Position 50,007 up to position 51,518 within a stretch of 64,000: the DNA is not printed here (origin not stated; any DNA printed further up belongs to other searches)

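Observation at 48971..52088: TetR - P450 - ferredoxin - putative cyclase operon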

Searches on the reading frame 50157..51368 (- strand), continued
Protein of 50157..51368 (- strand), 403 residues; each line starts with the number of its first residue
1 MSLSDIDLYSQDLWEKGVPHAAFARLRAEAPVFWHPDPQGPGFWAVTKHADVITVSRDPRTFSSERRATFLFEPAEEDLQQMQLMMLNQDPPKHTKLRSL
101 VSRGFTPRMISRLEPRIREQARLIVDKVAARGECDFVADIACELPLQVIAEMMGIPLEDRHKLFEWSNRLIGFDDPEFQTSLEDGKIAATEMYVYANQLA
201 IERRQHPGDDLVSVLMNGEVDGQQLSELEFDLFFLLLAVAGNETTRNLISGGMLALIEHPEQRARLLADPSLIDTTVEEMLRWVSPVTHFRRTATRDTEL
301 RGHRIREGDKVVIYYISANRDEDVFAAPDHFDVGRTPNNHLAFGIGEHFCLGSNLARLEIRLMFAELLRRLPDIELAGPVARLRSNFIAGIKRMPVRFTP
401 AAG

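Call 41: find_encoding_contigs(protein=P0020, flank=10000, max_places=2)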
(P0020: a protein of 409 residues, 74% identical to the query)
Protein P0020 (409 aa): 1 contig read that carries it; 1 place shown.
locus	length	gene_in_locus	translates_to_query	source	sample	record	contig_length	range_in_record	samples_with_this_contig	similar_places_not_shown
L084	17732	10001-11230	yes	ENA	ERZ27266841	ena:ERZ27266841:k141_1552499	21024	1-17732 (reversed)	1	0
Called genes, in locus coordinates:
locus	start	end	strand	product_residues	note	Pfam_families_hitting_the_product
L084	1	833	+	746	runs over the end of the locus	PF13089:PP_kinase_N, PF02503:PP_kinase, PF17941:PP_kinase_C_1, PF13091:PLDc_2 (faint), PF13090:PP_kinase_C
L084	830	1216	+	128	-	PF06803:DUF1232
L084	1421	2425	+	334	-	PF01796:OB_ChsH2_C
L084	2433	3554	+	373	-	PF22691:Thiolase_C_1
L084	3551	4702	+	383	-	PF00108:Thiolase_N (weak), PF22691:Thiolase_C_1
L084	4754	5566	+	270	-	PF00378:ECH_1, PF16113:ECH_2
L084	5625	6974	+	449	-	PF07044:DUF1329, PF17131:TP_0789-like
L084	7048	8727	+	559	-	PF00501:AMP-binding, PF13193:AMP-binding_C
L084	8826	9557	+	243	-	PF00440:TetR_N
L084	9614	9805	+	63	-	PF06902:Fer4_19 (weak), PF13459:Fer4_15, PF13370:Fer4_13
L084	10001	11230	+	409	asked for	PF00067:p450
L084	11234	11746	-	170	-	PF04306:DUF456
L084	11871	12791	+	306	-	PF04199:Cyclase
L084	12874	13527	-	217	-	PF00440:TetR_N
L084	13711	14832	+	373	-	PF00296:Bac_luciferase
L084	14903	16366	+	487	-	PF00171:Aldedh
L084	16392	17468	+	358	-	PF08240:ADH_N, PF16912:Glu_dehyd_C, PF00107:ADH_zinc_N, PF13602:ADH_zinc_N_2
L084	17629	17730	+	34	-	?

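Call 42: find_encoding_contigs(protein=P0070, flank=10000, max_places=2)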
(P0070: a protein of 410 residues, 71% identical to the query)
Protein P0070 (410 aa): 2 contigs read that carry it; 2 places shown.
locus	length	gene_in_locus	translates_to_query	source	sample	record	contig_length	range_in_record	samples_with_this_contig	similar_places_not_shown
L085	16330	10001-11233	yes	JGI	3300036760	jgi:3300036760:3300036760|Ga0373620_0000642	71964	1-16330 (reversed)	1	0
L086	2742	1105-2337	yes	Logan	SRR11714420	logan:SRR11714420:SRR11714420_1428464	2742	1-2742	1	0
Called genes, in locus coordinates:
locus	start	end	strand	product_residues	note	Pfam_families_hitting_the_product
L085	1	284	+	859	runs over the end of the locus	-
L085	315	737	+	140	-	PF11969:DcpS_C, PF01230:HIT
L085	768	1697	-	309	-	PF12146:Hydrolase_4, PF00561:Abhydrolase_1, PF12697:Abhydrolase_6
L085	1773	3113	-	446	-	PF07044:DUF1329, PF17131:TP_0789-like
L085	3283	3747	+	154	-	PF01796:OB_ChsH2_C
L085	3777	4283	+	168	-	PF01796:OB_ChsH2_C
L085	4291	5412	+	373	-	PF22691:Thiolase_C_1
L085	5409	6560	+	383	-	PF00108:Thiolase_N (weak), PF22691:Thiolase_C_1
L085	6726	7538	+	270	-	PF00378:ECH_1, PF16113:ECH_2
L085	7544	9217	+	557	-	PF00501:AMP-binding, PF13193:AMP-binding_C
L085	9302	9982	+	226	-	PF00440:TetR_N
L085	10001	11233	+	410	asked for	PF00067:p450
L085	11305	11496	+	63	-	PF06902:Fer4_19 (weak), PF13459:Fer4_15, PF13370:Fer4_13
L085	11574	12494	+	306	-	PF04199:Cyclase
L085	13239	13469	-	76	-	-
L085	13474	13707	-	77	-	-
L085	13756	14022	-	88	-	-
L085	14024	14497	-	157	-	PF01850:PIN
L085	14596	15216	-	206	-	-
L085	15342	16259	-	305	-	-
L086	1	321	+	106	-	?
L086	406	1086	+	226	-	PF00440:TetR_N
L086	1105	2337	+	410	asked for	PF00067:p450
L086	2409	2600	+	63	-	PF06902:Fer4_19 (weak), PF13459:Fer4_15, PF13370:Fer4_13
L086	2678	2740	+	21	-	?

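Call 44: search_protein_families(library=ncbifam, proteins=[L085:7544-9217:+], max_evalue=0.00001)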
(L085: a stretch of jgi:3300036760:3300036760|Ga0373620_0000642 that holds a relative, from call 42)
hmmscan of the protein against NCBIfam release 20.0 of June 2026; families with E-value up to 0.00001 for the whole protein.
L085:7544-9217:+ (557 aa): 93 families (the best 25 are shown)
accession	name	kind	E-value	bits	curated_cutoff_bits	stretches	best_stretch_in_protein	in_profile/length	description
NF005863.0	PRK07798.1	subfamily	1e-186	621.7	543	1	4-555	5-536/540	acyl-CoA synthetase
NF004837.0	PRK06187.1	subfamily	7.5e-70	235.7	476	1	7-542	12-514/531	long-chain-fatty-acid--CoA ligase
NF006182.0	PRK08316.1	subfamily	3.9e-49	167.5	663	1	13-540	21-507/523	fatty acyl-CoA synthetase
NF006181.0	PRK08314.1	subfamily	1.2e-47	162.4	705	1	6-540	27-544/563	long-chain-fatty-acid--CoA ligase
NF005676.0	PRK07470.1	equivalog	4.7e-46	157.5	774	1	5-540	22-519/544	acyl-CoA synthetase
NF004808.0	PRK06155.1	equivalog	2.7e-43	148.1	722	1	5-540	23-512/542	ATP-dependent acyl-CoA ligase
NF006020.0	PRK08162.1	subfamily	1.3e-42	145.9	677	1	13-540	29-528/545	acyl-CoA synthetase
NF009071.0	PRK12406.1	subfamily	1.4e-42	145.8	701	1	21-540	5-492/510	acyl-CoA synthetase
NF005801.1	PRK07656.1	equivalog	1.9e-42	145.5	657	1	8-540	6-493/500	FadD3 family acyl-CoA ligase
NF052269.1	Staph_lig_FadD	equivalog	1.1e-40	139.5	650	1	18-552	15-495/499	long-chain-fatty-acid--CoA ligase FadD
NF004797.0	PRK06145.1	equivalog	2.8e-40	138.1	850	1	5-540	4-485/499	acyl-CoA synthetase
NF004511.1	PRK05852.1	equivalog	1.1e-39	136.4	650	1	28-535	26-489/505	FadD7 family fatty acid--CoA ligase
NF005947.1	PRK08008.1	equivalog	6.3e-39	133.9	651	2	5-206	9-204/518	crotonobetaine/carnitine-CoA ligase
NF038341.1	ligase_FadD4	exception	1.8e-38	132.2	850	1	18-540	10-494/506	fatty-acid--CoA ligase FadD4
TIGR03098.1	ligase_PEP_1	hypoth_equivalog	6.1e-38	130.6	592.35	2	7-335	4-303/517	acyl-CoA ligase (AMP-forming), exosortase A system-associated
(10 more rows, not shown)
